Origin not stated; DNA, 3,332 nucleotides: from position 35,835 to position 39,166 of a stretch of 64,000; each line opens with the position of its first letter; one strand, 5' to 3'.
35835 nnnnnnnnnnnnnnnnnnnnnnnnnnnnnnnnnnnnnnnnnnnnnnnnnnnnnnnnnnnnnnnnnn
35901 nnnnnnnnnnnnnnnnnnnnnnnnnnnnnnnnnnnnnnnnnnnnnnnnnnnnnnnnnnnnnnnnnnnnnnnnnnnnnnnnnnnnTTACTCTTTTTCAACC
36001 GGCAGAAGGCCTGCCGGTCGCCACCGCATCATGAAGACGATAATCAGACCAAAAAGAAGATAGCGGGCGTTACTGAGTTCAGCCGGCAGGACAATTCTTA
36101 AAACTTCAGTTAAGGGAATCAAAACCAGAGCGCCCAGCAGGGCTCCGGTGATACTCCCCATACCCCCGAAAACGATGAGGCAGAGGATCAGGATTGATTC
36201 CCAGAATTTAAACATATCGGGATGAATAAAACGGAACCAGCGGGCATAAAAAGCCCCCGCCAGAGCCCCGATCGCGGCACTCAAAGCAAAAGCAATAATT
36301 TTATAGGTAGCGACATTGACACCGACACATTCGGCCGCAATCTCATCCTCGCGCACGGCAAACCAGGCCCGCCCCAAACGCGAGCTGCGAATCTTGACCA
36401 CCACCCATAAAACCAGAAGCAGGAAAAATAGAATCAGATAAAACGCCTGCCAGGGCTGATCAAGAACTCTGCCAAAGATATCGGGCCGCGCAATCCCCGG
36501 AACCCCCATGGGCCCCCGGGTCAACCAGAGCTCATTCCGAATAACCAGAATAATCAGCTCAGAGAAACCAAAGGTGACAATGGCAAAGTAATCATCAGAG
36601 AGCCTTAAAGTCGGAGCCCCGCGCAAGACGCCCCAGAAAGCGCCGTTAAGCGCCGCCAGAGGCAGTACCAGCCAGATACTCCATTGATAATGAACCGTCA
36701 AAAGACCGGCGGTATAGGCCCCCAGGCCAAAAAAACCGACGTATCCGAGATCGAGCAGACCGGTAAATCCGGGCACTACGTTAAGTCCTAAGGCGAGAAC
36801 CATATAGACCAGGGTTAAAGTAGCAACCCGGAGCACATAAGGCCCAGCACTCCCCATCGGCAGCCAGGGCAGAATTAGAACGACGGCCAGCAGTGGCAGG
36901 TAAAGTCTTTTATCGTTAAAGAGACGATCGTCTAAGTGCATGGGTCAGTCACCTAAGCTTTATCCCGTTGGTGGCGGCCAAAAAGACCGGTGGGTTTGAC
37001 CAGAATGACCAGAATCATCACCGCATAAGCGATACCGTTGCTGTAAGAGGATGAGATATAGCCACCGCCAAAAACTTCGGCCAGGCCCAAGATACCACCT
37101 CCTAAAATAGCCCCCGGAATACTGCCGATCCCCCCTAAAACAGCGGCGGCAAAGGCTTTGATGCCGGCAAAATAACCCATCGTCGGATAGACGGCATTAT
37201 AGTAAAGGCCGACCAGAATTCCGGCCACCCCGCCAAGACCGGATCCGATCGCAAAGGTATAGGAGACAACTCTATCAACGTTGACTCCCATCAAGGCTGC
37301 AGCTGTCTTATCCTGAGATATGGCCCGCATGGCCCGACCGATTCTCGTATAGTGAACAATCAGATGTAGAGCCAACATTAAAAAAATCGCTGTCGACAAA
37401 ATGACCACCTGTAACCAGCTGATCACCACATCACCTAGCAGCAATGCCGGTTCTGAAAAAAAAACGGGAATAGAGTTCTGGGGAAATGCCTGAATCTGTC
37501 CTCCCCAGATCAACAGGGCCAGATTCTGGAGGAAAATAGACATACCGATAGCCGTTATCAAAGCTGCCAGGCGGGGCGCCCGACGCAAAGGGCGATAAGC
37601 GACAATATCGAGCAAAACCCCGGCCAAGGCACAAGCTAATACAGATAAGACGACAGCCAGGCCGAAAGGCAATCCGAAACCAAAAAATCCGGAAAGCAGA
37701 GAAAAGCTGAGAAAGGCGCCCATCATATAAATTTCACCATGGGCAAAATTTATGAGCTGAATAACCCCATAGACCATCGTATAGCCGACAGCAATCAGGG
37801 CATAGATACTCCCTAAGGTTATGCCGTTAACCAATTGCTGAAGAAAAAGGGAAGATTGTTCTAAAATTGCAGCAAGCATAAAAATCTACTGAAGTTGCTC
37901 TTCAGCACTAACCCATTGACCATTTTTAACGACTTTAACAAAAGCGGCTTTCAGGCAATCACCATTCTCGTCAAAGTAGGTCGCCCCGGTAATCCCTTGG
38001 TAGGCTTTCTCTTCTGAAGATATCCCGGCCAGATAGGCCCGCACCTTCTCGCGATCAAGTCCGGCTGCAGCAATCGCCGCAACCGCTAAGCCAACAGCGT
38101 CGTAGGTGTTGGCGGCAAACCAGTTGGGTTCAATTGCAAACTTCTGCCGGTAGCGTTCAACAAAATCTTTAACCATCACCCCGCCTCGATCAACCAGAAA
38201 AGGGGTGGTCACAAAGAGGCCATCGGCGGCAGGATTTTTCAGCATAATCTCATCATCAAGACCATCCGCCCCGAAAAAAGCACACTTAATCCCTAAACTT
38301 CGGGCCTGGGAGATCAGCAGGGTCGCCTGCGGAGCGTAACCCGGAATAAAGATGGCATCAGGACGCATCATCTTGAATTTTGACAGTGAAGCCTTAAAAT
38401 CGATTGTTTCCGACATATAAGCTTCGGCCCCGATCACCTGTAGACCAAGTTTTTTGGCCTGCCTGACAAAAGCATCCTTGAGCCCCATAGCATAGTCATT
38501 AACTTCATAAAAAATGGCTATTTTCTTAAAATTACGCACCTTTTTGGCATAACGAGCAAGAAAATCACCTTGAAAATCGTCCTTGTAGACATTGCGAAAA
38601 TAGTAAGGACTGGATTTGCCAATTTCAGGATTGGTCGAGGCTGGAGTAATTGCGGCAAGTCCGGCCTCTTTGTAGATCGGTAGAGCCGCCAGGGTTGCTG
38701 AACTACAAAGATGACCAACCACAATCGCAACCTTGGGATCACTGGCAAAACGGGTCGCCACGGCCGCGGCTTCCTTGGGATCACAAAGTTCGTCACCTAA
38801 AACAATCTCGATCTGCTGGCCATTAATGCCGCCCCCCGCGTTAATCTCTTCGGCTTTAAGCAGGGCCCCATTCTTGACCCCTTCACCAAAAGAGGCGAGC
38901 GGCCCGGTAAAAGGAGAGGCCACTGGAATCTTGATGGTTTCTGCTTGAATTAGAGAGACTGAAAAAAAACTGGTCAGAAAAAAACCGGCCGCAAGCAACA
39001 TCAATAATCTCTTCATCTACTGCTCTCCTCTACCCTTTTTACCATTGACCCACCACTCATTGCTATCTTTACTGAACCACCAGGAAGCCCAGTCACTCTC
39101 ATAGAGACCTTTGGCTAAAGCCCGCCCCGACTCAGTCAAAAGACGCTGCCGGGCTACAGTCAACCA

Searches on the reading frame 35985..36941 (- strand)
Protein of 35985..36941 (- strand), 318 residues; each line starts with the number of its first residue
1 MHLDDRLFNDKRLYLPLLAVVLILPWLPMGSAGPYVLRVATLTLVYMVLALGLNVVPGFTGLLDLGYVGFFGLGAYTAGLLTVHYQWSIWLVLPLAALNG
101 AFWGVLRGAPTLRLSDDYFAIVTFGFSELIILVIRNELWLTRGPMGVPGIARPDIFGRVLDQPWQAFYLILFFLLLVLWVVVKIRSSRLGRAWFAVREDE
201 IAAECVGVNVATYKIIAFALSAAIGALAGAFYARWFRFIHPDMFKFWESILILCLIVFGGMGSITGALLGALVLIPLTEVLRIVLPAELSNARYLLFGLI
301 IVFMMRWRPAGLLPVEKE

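Call 65: search_protein_families(library=pfam, proteins=[window:35985-36941:-], max_evalue=0.00001)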
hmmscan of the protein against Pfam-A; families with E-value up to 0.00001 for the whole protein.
window:35985-36941:- (318 aa): 1 family
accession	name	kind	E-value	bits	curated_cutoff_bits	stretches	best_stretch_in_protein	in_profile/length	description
PF02653.21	BPD_transp_2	-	5.5e-51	173.7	26.8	1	36-304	2-268/269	Branched-chain amino acid transport system / permease component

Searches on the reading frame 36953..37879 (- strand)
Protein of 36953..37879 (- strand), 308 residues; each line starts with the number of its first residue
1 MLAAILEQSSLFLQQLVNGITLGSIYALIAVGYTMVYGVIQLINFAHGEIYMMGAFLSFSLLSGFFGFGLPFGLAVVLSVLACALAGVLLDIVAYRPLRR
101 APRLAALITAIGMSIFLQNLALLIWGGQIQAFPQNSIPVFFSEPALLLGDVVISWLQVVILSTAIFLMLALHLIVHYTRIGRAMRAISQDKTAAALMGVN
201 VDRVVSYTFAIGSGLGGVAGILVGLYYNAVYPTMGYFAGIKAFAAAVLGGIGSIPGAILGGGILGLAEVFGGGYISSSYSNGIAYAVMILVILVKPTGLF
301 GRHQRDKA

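Call 65: search_protein_families(library=pfam, proteins=[window:36953-37879:-], max_evalue=0.00001)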
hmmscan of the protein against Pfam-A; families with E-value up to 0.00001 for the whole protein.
window:36953-37879:- (308 aa): 1 family
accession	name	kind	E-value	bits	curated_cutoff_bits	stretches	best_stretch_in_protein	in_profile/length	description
PF02653.21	BPD_transp_2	-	3.8e-47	161.1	26.8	1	16-291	2-268/269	Branched-chain amino acid transport system / permease component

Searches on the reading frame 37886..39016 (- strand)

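Call 65: search_protein_families(library=pfam, proteins=[window:37886-39016:-], max_evalue=0.00001)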
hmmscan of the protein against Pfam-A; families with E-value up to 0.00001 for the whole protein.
window:37886-39016:- (376 aa): 3 families
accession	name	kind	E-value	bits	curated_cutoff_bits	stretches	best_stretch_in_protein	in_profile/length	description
PF13458.12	Peripla_BP_6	-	9.6e-60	203.5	31.7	1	27-354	1-329/343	Periplasmic binding protein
PF01094.35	ANF_receptor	-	3e-23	82.9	25.4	1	55-358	10-344/353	Receptor family ligand binding region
PF13433.12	Peripla_BP_5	-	3.1e-12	46.7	27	1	29-117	2-90/363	Periplasmic binding protein domain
